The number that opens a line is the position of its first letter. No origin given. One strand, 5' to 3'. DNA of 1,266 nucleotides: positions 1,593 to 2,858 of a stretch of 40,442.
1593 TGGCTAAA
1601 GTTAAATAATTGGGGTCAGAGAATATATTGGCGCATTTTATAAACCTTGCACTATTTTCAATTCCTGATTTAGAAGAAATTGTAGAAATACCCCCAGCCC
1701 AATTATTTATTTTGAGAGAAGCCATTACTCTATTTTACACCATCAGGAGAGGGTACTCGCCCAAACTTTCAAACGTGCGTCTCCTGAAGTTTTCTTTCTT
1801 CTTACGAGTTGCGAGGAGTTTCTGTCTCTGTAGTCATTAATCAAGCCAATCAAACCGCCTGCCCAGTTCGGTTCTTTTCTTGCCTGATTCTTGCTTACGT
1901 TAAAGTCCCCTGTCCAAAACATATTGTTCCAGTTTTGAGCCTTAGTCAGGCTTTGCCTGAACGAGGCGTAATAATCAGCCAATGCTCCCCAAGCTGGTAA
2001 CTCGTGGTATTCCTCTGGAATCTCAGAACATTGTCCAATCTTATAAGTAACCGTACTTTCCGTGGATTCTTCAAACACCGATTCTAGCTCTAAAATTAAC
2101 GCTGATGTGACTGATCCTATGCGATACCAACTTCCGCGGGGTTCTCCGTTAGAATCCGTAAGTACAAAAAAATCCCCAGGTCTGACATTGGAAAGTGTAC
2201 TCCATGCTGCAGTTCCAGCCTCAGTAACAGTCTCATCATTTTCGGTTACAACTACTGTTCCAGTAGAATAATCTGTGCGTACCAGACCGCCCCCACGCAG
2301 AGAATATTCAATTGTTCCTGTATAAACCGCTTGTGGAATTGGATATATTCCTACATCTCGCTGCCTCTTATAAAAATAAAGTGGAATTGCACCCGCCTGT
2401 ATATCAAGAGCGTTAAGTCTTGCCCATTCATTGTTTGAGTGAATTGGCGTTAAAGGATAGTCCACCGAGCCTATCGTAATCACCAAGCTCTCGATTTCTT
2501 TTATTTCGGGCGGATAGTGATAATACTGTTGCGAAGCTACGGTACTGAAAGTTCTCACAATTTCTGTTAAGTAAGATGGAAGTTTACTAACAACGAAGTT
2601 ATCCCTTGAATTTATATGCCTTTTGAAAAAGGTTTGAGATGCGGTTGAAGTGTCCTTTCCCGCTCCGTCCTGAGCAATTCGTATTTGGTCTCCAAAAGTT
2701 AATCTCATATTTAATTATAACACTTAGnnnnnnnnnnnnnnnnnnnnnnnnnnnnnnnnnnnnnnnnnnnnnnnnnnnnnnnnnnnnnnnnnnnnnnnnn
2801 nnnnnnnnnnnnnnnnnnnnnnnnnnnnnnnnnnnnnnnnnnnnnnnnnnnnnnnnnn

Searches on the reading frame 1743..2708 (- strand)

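Call 9: search_protein_families(library=phrogs, proteins=[window:1743-2708:-], max_evalue=0.001)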
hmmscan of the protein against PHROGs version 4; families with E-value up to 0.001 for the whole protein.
window:1743-2708:- (321 aa): 2 families
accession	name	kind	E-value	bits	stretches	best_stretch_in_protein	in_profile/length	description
phrog_2712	-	tail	6.1e-07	29.2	1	147-224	380-448/700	tail fiber protein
phrog_1980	-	tail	2e-06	28.4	1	147-302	4-148/449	tail fiber protein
